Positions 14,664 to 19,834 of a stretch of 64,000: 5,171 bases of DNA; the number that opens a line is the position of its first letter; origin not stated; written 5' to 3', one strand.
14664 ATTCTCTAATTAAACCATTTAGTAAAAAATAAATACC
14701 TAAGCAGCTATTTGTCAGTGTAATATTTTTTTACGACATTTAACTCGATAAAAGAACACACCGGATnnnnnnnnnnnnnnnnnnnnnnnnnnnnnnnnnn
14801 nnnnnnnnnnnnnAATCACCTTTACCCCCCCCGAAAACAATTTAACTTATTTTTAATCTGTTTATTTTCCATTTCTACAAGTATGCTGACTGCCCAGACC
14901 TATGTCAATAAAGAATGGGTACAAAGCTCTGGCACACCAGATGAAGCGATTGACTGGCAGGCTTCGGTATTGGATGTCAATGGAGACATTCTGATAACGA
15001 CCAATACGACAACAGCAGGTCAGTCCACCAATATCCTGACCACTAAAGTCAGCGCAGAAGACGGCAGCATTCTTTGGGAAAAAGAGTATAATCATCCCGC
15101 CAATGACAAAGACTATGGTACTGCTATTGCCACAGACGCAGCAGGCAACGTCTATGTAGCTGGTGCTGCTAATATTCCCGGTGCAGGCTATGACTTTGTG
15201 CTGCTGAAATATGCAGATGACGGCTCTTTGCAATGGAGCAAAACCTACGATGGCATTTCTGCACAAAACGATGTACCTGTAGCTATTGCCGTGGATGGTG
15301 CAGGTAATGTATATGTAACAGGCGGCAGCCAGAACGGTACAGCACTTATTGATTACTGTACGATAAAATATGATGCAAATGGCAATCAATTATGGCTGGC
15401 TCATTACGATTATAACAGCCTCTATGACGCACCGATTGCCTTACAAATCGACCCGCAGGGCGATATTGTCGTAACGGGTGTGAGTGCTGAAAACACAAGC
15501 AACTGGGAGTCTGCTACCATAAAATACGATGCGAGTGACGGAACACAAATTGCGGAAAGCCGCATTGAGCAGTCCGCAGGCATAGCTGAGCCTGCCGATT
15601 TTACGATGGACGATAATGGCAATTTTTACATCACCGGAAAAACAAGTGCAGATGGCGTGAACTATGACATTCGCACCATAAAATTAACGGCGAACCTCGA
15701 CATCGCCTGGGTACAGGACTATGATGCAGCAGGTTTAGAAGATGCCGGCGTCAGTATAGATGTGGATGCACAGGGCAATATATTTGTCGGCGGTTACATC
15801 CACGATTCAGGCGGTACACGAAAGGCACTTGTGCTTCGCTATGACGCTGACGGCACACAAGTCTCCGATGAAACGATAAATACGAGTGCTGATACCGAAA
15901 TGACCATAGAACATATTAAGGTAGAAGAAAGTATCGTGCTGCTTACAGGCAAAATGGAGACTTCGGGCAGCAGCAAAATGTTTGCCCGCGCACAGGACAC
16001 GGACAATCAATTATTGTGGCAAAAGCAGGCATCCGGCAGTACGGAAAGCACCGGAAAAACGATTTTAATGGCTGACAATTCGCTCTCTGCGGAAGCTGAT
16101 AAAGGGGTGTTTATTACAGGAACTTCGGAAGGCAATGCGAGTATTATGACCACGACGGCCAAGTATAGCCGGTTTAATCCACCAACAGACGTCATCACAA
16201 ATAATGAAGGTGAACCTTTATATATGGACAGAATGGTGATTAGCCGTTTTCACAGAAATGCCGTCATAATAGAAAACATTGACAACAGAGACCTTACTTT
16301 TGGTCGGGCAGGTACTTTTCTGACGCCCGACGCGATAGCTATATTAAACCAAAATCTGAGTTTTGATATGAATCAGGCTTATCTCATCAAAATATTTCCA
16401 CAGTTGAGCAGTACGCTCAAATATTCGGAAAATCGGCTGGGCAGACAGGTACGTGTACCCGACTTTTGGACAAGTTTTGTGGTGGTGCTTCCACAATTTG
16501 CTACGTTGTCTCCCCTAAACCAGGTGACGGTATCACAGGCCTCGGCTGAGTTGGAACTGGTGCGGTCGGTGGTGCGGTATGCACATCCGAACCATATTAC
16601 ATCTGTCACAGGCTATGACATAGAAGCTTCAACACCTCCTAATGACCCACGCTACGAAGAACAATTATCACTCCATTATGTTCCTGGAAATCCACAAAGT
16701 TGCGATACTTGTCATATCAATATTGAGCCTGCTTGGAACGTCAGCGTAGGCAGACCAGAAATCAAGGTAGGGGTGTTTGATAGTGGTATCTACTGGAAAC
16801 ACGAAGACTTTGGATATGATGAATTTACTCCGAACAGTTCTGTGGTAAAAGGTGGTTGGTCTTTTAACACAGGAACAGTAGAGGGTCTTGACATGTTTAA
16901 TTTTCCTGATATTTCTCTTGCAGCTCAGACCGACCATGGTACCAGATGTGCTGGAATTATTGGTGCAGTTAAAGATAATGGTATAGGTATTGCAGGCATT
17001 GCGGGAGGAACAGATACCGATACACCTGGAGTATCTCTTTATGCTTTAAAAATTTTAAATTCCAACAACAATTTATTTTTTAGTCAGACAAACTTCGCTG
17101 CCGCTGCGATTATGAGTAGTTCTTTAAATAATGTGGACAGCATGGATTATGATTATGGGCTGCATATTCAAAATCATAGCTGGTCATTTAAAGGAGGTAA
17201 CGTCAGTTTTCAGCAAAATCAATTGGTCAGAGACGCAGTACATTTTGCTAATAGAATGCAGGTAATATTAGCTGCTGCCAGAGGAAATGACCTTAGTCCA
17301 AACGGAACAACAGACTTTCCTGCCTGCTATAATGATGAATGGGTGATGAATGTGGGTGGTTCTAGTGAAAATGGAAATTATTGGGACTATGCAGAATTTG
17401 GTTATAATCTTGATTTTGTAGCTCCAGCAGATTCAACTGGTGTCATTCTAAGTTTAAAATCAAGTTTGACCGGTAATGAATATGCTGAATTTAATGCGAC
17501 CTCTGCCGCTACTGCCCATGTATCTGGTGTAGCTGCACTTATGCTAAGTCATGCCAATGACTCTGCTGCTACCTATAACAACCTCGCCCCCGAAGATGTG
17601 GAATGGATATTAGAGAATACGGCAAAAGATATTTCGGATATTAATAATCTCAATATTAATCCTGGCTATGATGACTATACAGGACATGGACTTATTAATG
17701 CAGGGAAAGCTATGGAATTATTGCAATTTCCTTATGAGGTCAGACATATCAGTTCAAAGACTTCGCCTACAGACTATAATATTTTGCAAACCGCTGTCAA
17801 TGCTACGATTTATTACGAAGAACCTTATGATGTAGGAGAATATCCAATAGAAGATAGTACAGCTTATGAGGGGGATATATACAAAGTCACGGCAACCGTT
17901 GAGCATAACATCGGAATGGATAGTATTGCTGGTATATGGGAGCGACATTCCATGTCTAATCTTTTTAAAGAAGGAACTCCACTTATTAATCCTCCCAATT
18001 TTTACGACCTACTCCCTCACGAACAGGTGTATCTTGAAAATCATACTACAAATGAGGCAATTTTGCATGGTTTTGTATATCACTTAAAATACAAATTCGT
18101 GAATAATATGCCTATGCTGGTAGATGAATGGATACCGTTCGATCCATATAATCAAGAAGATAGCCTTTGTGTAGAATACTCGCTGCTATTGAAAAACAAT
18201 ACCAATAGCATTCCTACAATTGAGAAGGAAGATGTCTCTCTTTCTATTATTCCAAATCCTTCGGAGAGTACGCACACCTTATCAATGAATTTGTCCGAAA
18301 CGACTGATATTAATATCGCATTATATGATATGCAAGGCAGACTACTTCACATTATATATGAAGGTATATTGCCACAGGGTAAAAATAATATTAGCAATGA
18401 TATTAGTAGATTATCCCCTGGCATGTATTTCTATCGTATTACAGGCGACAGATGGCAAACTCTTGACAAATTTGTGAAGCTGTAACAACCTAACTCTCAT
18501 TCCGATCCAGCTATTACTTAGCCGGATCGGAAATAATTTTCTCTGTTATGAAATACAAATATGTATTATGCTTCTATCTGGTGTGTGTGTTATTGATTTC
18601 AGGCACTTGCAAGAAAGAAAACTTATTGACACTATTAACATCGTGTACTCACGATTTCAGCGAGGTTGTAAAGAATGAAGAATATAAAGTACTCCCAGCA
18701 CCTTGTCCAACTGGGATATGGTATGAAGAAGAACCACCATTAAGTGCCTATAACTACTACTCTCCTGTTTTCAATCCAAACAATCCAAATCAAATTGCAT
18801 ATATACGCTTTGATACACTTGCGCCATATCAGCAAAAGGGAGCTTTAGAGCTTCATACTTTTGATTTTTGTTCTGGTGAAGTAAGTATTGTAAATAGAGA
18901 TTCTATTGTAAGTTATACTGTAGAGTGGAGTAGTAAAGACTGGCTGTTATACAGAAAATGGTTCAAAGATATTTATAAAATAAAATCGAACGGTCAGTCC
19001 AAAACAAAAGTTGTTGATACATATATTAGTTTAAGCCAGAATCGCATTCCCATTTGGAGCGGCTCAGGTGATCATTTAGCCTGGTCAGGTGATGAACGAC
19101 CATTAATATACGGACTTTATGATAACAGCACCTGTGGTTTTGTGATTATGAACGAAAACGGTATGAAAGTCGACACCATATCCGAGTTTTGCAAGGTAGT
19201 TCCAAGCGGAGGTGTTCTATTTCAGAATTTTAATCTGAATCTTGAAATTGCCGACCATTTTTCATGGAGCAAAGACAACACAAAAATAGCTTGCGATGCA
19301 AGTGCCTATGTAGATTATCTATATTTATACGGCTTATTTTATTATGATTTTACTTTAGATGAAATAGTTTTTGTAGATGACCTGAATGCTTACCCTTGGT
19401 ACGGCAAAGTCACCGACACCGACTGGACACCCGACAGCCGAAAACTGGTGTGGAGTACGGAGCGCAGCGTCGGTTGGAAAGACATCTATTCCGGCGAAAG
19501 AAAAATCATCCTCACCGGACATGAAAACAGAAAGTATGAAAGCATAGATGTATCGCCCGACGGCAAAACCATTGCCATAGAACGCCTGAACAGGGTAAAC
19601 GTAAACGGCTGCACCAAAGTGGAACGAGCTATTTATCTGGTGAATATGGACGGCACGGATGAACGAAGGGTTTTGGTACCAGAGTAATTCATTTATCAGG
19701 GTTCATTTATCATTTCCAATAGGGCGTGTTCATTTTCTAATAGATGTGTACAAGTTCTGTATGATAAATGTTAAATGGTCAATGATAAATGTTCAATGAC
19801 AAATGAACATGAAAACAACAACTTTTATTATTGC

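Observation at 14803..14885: C8 homopolymer uncouples the ATG and signal peptide from the T9SS S8 protease: phase-variation switch or homopolymer error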

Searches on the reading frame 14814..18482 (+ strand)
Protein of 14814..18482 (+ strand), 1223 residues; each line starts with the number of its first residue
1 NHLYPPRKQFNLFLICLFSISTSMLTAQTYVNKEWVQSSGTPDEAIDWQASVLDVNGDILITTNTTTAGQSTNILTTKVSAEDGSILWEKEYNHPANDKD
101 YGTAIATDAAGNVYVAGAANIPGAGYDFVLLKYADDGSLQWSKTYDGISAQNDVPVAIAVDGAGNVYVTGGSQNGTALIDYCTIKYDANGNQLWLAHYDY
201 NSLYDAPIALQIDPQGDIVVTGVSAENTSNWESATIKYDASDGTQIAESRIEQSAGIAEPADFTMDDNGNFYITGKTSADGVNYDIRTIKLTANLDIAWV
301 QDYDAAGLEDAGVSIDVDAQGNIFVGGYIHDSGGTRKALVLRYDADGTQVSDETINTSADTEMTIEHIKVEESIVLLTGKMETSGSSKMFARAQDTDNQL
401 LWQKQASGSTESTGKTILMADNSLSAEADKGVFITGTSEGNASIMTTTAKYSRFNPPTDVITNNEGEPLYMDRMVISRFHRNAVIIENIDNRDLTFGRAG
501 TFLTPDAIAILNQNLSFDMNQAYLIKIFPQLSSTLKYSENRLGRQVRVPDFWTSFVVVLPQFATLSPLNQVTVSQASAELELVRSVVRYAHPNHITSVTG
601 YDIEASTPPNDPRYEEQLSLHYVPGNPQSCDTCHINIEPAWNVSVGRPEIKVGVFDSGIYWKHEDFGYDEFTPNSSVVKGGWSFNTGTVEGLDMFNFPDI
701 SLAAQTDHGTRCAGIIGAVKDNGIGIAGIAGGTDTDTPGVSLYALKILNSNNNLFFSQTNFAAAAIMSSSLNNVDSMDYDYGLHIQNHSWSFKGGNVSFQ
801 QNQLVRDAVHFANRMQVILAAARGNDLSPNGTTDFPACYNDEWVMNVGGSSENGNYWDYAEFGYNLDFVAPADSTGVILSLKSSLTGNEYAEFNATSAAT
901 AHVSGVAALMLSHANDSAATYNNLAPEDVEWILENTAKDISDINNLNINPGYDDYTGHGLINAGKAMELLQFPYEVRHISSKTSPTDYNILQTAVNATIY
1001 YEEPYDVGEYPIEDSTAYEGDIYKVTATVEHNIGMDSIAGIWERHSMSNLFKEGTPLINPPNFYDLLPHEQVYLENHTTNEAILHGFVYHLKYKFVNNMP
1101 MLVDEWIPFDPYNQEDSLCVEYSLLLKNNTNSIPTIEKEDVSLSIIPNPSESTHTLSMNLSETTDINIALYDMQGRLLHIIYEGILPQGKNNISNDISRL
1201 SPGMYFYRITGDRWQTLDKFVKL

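Call 6: search_protein_families(library=pfam, proteins=[window:14814-18482:+], max_evalue=0.01)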
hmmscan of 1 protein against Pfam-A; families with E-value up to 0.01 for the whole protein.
window:14814-18482:+ (1223 aa): 3 families
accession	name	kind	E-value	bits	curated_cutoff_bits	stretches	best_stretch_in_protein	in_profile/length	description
PF00082.27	Peptidase_S8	-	2.6e-30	106.2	21.8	1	649-940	3-276/288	Subtilase family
PF06739.17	SBBP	-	5.1e-12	46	20.5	2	97-121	10-34/38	Beta-propeller repeat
PF18962.6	Por_Secre_tail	-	7.3e-12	45.9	27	1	1145-1221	1-74/75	Secretion system C-terminal sorting domain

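Call 9: find_homologous_proteins(query=window:14814-18482:+)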
Query window:14814-18482:+ (1223 aa): 1601 proteins with E <= 0.001 among 8000 candidates; the best 120 are listed.
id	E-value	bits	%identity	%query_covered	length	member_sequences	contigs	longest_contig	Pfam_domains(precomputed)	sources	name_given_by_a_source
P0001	0.0e+0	2747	100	98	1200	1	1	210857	PF18962.8,PF06739.18,PF00082.28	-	-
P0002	0.0e+0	2088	76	98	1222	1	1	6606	PF18962.8,PF06739.18,PF00082.28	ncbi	-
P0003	0.0e+0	1405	55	97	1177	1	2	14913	PF18962.8,PF00082.28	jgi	-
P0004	0.0e+0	1320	55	100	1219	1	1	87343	PF18962.8,PF06739.18,PF00082.28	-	-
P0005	4.7e-286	970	43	99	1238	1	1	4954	PF18962.8,PF00082.28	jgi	-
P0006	1.8e-267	909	42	96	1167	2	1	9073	PF18962.8,PF00082.28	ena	-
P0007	1.2e-263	896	42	96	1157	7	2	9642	PF18962.8,PF00082.28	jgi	-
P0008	1.9e-187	644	31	36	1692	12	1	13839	PF07494.18,PF24170.3,PF06739.18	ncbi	-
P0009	1.3e-186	641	33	98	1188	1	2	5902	PF17164.11,PF18962.8,PF06739.18,PF00082.28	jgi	jgi:uncharacterized delta-60 repeat protein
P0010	1.5e-185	637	34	98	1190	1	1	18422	PF17164.11,PF18962.8,PF06739.18,PF00082.28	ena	-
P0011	4.6e-184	632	34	26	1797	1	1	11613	PF07679.23,PF13895.13,PF07686.24,PF13927.13,PF17957.8,PF06739.18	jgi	jgi:uncharacterized delta-60 repeat protein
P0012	1.5e-181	624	33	98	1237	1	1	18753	PF17164.11,PF18962.8,PF06739.18,PF00082.28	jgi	jgi:subtilisin family serine protease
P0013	3.9e-175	603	29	35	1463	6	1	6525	PF07494.18,PF24170.3,PF18962.8,PF06739.18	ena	-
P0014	1.1e-173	598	28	34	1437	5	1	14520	PF07494.18,PF18962.8,PF06739.18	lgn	-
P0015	1.1e-171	591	33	35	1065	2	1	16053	PF18962.8,PF06739.18,PF11910.15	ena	-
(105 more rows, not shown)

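Call 15: find_encoding_contigs(protein=P0002, flank=3000)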
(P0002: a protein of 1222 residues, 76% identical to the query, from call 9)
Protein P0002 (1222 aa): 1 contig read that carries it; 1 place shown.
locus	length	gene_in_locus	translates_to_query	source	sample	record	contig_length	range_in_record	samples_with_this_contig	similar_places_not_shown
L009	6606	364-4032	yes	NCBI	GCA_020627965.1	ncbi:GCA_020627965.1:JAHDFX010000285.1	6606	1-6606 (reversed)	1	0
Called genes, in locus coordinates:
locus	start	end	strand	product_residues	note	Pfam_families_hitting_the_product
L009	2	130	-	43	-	?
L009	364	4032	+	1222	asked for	PF06739:SBBP (faint), PF00082:Peptidase_S8, PF18962:Por_Secre_tail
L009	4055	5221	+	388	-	-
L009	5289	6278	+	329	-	-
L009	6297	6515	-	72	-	PF13744:HTH_37 (weak), PF13560:HTH_31, PF12844:HTH_19, PF01381:HTH_3, PF14549:P22_Cro (weak)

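Call 23: find_related_loci(query=P0004, collection=genome_contigs, flank=1500)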
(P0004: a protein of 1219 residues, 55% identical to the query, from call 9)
Query P0004 (1219 aa) in genome_contigs; peptide patterns used: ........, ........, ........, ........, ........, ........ (x = any residue, [..] = any of these).
22 stretches matched a pattern; 3 encode a relative of the query (tblastn E <= 1e-3); 3 distinct loci.
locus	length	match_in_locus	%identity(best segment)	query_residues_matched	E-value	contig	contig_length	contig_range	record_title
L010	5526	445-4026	54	27-1218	0e+0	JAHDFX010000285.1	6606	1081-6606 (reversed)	MAG: Saprospiraceae bacterium isolate MAG-32 RZ_31589, whole genome shotgun sequence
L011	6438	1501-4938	30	21-1218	1e-141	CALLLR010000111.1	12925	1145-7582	MAG: uncultured Saprospiraceae bacterium isolate L3_Bin_METABAT__114_1 genome assembly, contig: c_000000095821, whole ge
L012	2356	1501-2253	22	109-376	2e-8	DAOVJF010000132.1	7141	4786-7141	MAG TPA_asm: Planctomycetota bacterium isolate CSMAG_1386 CSMAG_1386_k141_1829770_length_7141_cov_11.0000, whole genome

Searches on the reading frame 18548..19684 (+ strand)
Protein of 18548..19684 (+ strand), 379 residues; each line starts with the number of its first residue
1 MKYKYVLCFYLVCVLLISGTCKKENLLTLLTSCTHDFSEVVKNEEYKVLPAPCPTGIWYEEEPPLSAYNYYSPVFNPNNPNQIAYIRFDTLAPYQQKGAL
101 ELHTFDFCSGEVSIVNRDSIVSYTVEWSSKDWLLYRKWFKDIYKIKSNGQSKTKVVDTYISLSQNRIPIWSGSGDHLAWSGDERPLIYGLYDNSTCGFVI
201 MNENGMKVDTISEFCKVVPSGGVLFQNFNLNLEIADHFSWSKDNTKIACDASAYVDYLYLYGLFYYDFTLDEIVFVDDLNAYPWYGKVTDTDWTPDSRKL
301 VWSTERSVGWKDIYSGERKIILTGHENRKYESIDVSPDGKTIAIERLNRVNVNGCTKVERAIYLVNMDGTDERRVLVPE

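Call 51: find_encoding_contigs(protein=window:18548-19684:+, flank=5000)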
Protein window:18548-19684:+ (379 aa): 1 contig read that carries it; 1 place shown.
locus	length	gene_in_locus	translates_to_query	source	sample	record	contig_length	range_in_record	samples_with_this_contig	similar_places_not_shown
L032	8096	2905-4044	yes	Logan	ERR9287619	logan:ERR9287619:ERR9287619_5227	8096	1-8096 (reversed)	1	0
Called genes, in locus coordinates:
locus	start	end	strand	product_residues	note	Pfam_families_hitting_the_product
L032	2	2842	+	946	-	?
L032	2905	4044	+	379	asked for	PF07676:PD40 (faint)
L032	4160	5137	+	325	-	-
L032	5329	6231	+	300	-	PF01029:NusB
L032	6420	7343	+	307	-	PF00691:OmpA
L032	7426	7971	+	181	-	PF08002:DUF1697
